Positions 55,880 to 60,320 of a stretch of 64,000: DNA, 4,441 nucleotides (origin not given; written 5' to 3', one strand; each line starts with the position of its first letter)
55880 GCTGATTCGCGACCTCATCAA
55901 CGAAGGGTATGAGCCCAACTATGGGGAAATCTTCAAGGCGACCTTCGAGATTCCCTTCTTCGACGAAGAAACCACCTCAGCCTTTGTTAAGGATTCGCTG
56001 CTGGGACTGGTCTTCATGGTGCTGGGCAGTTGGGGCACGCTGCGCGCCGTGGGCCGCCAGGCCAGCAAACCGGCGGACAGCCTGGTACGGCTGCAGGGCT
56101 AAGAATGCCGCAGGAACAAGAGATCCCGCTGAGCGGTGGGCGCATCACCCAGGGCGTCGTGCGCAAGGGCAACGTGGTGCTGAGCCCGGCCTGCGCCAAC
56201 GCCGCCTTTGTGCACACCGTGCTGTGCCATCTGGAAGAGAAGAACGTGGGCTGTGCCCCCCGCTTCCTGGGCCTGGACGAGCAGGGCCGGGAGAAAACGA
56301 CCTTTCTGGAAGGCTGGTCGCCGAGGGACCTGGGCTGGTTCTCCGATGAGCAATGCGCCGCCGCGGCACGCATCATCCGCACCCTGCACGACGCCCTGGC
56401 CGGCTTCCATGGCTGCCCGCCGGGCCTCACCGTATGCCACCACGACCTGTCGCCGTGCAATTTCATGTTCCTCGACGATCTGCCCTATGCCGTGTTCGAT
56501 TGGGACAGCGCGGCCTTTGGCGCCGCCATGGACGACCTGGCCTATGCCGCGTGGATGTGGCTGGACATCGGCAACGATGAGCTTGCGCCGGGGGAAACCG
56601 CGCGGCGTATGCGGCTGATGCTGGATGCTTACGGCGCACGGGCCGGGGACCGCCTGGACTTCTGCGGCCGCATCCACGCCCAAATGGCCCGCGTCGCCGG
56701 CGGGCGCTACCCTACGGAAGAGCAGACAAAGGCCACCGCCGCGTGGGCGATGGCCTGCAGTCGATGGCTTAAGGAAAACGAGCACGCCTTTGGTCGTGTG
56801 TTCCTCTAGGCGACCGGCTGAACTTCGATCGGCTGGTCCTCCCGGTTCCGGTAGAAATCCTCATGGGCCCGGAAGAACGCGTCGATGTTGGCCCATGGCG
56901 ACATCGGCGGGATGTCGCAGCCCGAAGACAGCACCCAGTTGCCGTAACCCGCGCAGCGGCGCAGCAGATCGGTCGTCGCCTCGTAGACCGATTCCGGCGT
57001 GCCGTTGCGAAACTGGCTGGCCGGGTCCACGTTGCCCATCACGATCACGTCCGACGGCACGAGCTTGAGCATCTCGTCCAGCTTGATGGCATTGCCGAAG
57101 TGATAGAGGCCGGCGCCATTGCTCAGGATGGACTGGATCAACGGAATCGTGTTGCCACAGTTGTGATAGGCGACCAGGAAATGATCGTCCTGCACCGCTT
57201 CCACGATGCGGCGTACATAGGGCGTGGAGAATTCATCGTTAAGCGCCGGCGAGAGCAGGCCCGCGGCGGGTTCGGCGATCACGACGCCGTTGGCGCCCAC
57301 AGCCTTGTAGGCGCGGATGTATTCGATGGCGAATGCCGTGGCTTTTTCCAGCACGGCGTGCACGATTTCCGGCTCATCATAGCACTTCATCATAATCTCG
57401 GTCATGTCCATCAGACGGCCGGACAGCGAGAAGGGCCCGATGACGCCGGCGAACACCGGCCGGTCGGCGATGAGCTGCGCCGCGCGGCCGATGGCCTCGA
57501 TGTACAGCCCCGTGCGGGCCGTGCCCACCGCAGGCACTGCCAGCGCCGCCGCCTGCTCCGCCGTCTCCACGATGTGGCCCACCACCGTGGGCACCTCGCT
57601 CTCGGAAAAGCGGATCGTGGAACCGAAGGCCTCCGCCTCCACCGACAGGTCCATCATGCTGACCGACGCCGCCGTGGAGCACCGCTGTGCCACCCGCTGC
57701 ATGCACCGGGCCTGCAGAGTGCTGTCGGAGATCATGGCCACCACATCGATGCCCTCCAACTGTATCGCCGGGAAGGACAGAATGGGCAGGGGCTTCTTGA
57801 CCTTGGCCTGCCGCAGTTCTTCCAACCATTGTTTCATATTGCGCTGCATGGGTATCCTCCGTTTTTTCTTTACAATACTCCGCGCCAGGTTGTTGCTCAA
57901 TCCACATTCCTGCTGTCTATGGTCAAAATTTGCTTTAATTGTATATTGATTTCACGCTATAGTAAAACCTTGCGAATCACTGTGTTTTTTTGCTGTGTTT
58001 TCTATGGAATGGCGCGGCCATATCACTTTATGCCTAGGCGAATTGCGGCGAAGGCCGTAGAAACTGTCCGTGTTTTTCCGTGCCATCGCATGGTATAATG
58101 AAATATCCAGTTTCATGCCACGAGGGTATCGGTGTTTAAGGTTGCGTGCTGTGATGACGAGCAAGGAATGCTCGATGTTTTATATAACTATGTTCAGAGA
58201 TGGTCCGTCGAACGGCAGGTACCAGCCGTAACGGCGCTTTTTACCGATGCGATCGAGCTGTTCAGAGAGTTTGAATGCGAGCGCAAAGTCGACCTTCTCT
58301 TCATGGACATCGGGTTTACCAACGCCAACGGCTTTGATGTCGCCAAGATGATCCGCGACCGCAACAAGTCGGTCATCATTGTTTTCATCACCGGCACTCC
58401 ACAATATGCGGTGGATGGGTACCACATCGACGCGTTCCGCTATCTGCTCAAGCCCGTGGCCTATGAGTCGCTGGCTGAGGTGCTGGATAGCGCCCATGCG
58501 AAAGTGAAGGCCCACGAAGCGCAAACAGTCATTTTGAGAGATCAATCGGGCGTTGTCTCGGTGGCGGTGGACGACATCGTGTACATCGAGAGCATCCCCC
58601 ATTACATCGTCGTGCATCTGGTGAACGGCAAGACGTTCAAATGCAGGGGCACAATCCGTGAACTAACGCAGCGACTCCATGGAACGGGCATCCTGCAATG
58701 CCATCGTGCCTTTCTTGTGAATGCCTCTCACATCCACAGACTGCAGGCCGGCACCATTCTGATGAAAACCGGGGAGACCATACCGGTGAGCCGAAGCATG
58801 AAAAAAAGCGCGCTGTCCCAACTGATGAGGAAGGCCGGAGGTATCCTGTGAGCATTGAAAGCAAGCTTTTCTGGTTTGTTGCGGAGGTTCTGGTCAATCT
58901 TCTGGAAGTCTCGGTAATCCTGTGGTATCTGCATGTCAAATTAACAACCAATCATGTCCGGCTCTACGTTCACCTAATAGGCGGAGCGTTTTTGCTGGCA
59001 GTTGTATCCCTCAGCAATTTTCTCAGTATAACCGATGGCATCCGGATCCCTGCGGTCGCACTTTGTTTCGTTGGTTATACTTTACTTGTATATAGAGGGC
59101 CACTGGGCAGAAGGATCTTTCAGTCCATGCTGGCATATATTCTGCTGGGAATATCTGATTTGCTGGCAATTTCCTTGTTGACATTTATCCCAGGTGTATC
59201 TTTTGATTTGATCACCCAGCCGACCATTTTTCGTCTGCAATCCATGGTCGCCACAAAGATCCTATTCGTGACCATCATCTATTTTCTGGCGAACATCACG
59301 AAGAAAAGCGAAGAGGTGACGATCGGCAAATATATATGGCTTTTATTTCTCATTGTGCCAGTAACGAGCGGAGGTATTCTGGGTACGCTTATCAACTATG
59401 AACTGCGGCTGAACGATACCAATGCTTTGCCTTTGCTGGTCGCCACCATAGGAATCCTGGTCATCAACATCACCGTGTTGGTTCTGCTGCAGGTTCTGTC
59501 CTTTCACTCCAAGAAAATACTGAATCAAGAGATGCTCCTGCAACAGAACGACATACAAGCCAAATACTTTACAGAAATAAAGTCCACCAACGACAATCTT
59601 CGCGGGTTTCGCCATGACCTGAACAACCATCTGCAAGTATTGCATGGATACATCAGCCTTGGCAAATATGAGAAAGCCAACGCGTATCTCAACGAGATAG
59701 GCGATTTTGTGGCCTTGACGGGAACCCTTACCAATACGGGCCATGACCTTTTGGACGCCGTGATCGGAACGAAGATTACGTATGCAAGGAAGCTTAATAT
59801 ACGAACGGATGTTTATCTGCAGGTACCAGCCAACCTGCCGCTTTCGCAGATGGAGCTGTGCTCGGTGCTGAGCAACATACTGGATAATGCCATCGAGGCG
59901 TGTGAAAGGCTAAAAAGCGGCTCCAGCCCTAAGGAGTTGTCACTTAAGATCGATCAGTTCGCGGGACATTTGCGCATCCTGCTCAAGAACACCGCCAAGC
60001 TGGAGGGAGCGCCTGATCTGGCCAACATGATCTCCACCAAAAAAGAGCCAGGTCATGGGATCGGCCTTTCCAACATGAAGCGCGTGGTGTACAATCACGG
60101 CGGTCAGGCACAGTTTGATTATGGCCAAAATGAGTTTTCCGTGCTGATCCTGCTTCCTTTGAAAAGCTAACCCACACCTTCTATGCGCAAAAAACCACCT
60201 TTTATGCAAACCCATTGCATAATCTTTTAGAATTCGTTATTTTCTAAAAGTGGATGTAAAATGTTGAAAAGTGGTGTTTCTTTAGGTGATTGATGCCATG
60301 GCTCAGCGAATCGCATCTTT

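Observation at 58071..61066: agr-type quorum-sensing island with inverted gene order and a cysteine-less AgrD that predicts a serine-lactone AIP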

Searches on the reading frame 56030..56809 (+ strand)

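Call 3: search_protein_families(library=pfam, proteins=[window:56030-56809:+], max_evalue=0.1)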
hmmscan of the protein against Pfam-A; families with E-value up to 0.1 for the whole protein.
window:56030-56809:+ (259 aa): 3 families
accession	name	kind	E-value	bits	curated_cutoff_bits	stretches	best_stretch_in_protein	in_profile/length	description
PF01636.29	APH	-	2.7e-09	37.6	23.2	2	133-187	168-223/239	Phosphotransferase enzyme family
PF04611.18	AalphaY_MDB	-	0.056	14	32.1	0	212-256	46-90/146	Mating type protein A alpha Y mating type dependent binding region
PF22157.2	SupH-like_C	-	0.089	13.8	27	0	173-204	25-55/58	Sucrose hydrolase-like, C-terminal domain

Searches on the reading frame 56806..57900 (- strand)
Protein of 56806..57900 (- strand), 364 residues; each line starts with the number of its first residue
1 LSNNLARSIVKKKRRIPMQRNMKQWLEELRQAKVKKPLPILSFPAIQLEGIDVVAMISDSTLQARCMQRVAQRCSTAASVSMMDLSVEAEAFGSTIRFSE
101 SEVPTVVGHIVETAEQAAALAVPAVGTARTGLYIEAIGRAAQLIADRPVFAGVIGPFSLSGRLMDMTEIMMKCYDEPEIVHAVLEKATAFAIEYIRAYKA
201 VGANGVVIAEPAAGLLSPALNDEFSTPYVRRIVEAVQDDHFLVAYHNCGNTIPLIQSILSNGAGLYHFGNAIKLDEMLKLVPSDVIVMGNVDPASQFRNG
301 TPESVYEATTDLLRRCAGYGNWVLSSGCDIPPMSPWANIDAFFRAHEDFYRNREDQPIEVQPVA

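Call 3: search_protein_families(library=pfam, proteins=[window:56806-57900:-], max_evalue=0.1)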
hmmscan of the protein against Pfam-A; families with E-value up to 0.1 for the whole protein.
window:56806-57900:- (364 aa): 1 family
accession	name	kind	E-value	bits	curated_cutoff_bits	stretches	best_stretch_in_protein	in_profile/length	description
PF01208.23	URO-D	-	1.1e-51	176.4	23.9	1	49-347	38-344/346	Uroporphyrinogen decarboxylase (URO-D)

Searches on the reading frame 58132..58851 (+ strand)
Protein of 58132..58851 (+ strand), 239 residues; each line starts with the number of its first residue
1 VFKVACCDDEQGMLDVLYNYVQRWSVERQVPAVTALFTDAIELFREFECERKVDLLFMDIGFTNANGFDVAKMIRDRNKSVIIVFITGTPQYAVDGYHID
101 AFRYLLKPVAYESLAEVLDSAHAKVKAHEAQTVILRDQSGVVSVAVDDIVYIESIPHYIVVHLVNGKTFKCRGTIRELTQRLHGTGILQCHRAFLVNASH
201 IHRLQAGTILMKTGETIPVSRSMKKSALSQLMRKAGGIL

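Call 3: search_protein_families(library=pfam, proteins=[window:58132-58851:+], max_evalue=0.1)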
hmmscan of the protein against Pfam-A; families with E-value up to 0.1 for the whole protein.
window:58132-58851:+ (239 aa): 3 families
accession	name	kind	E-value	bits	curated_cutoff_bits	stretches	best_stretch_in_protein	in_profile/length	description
PF04397.21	LytTR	-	4.2e-20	72.2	22.6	1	141-227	3-93/98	LytTr DNA-binding domain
PF00072.30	Response_reg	-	5.3e-14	52.8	30.2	1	4-118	1-110/111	Response regulator receiver domain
PF13066.11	DUF3929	-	0.009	16.5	25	0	109-153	17-60/64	Protein of unknown function (DUF3929)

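Call 5: search_protein_families(library=ncbifam, proteins=[window:58132-58851:+], max_evalue=10)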
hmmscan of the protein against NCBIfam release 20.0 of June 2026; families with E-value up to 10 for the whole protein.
window:58132-58851:+ (239 aa): 60 families (the best 25 are shown)
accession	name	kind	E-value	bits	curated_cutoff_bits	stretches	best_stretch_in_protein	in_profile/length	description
NF008677.0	PRK11697.1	equivalog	3.9e-23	82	246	1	1-226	1-230/238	two-component system response regulator BtsR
NF010684.1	PRK14084.1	equivalog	8.1e-16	58.5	375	1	52-225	46-246/254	response regulator transcription factor LytR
NF046049.1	quorum_RR_AgrA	equivalog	4.1e-11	42.9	400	1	3-215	2-226/238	quorum-sensing response regulator AgrA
NF051850.1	RespRegRprY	equivalog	3.2e-10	39.8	370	1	3-132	6-130/234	response regulator transcription factor RprY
NF007346.1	PRK09836.1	equivalog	1.7e-08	34.5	420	1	52-148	44-137/227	copper/silver response regulator transcription factor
NF008296.0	PRK11083.1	equivalog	4.6e-06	26.2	273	1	3-126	5-122/228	two-component system response regulator CreB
NF007750.0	PRK10430.1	equivalog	5.3e-06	26.1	262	1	1-132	1-131/239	two-component system response regulator DcuR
TIGR01818.1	ntrC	equivalog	6.4e-06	25.2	558.6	1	32-132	23-124/463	nitrogen regulation protein NR(I)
NF053854.1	RespRegPhoBBctds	equivalog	7.2e-06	25.5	270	1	51-127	40-117/225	two-component system response regulator PhoB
NF007689.0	PRK10365.1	equivalog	9.6e-06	24.6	760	1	50-141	47-141/441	sigma-54-dependent response regulator transcription factor ZraR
NF040749.1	tetrathio_RR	equivalog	1.3e-05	25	290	1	54-133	45-126/191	tetrathionate respiration response regulator TtrR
NF045944.1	ResRegRpaBCyano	equivalog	1.3e-05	24.7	330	1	38-144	28-133/229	response regulator transcription factor RpaB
NF008469.0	PRK11361.1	equivalog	2.4e-05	23.2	714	1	38-121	38-119/461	acetoacetate metabolism transcriptional regulator AtoC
NF041946.1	LuxO_transreg_Vib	equivalog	4.2e-05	22.5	800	1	38-128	30-118/463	quorum-sensing sigma-54 dependent transcriptional regulator LuxO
NF033120.0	vanR_FM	exception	4.6e-05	23.2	460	1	50-112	45-109/231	vancomycin resistance response regulator transcription factor, VanR-F/VanR-M family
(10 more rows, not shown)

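Call 52: search_solved_structures(query=window:58132-58851:+, max_evalue=0.001)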
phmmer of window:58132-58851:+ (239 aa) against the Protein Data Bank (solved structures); distinct sequences matched with E-value up to 0.001: 27.
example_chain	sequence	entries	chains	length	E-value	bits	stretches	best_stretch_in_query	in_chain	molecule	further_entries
2qv0_A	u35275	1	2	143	9.4e-09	38.4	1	32-117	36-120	Protein mrkE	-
6m8o_A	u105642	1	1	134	9.9e-08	35.1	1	51-127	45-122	DNA-binding response regulator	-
4cbv_A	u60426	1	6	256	1.2e-07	34.8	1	36-222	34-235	COME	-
6swl_A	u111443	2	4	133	1.4e-06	31.3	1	6-121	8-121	Two-component response regulator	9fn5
8imw_A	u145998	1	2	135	4e-06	29.8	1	50-123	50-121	Transcriptional regulator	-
9of4_A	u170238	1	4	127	4.6e-06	29.6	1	50-119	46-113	PmrA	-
7m0s_A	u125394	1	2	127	4.6e-06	29.6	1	50-119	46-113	Two-component system response regulator PmrA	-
9of3_A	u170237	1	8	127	4.6e-06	29.6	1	50-119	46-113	PmrA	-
9of5_A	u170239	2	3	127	4.7e-06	29.6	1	50-119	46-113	PmrA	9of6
9of8_A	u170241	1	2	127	4.8e-06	29.6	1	50-119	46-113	PmrA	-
6swf_A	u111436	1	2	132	3.1e-05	26.9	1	3-126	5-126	Two-component response regulator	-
6swb_A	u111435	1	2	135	4e-05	26.6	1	37-126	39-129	Two-component response regulator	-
9of7_A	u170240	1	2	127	6.1e-05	26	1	50-119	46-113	PmrA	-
1zy2_A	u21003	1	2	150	6.3e-05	25.9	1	49-133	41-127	transcriptional regulator NtrC1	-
3bs1_A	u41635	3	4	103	6.3e-05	25.9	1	130-206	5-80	Accessory gene regulator protein A | Accessory gene regulator A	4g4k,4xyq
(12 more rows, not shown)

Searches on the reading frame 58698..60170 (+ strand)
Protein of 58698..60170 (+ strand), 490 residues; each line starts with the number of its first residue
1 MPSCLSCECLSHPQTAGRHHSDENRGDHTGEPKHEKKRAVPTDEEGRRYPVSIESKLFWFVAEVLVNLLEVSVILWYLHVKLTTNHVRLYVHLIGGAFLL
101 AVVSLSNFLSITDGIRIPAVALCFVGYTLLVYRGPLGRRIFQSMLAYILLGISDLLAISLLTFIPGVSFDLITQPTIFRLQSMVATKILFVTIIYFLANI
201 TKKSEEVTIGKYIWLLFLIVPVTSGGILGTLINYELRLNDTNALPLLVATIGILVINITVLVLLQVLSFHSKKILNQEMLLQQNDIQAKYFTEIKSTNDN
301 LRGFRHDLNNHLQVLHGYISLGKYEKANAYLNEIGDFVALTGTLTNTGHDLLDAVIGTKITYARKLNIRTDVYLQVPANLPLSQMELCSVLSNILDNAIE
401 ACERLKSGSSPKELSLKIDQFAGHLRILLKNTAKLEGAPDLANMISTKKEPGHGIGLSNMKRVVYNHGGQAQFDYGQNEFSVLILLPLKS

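Call 3: search_protein_families(library=pfam, proteins=[window:58698-60170:+], max_evalue=0.1)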
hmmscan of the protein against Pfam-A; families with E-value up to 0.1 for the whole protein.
window:58698-60170:+ (490 aa): 3 families
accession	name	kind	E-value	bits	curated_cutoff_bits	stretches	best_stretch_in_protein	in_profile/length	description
PF14501.12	HATPase_c_5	-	3.9e-16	59.3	22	1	383-487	2-102/102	GHKL domain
PF14689.11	SPOB_a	-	2.5e-13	49.8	28.1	1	289-342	4-57/62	Sensor_kinase_SpoOB-type, alpha-helical domain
PF02518.31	HATPase_c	-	1.6e-07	32.2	26.4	1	385-474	4-94/111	Histidine kinase-, DNA gyrase B-, and HSP90-like ATPase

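Call 5: search_protein_families(library=ncbifam, proteins=[window:58848-60170:+], max_evalue=10)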
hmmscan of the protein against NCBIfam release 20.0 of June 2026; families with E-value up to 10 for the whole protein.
window:58848-60170:+ (440 aa): 15 families
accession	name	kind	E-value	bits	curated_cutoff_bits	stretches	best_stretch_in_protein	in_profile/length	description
NF046015.1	HisKinAgrCStaph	equivalog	2.5e-13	50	500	1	65-414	43-393/414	quorum-sensing sensor histidine kinase AgrC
NF008298.1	PRK11086.1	subfamily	1.7e-10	39.9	520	1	241-433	323-519/529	DcuS/MalK family sensor histidine kinase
NF011627.0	PRK15053.1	equivalog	3.3e-07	29.3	656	1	240-420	331-520/552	sensor histidine kinase DpiB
NF038334.1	malate_HK_MalK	exception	0.0014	17.3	800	1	241-384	323-467/533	malate sensor histidine kinase MalK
NF006800.0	PRK09303.1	equivalog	0.0017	17.4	342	1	398-421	336-359/383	histidine kinase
NF049962.1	HisKinFlgSCampy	equivalog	0.0055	15.7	600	1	337-431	240-333/338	fla regulon two-component system sensor histidine kinase FlgS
TIGR02916.1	PEP_his_kin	equivalog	0.0058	15.2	300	1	299-432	546-673/679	XrtA/PEP-CTERM system histidine kinase PrsK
TIGR02966.1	phoR_proteo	equivalog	0.0081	15.2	334.2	1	314-350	207-243/333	phosphate regulon sensor histidine kinase PhoR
NF033091.0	HK_VanS_ACDEFG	equivalog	0.009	15.1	400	1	337-437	190-293/293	vancomycin resistance histidine kinase VanS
TIGR01386.1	cztS_silS_copS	subfamily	0.022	13.8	292.55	1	362-427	373-447/457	heavy metal sensor histidine kinase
NF008293.1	PRK11073.1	equivalog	0.042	13.1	240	1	394-439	304-348/349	nitrogen regulation protein NR(II)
NF007688.0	PRK10364.1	equivalog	0.044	12.5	479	1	336-437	351-450/460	two-component system sensor histidine kinase ZraS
NF041777.1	sens_FixL_Rhizob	equivalog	0.054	12.1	850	1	328-421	369-463/485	sensor protein FixL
NF033474.1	DivGenRetAVD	equivalog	0.057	13.7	80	1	224-287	33-98/104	diversity-generating retroelement protein Avd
TIGR04402.2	mob_CxxC_CxxC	subfamily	0.18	12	70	1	162-254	31-116/180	mobilome CxxCx(11)CxxC protein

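Call 53: search_solved_structures(query=window:58848-60170:+, max_evalue=0.001)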
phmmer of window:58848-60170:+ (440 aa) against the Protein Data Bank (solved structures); distinct sequences matched with E-value up to 0.001: 1.
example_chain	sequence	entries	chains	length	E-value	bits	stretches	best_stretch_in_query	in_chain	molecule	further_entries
6e52_A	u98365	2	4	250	2.3e-05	27.3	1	233-416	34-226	Staphylococcus aureus AgrC histidine kinase module fused to Saccharomyces cerevisiae GCN4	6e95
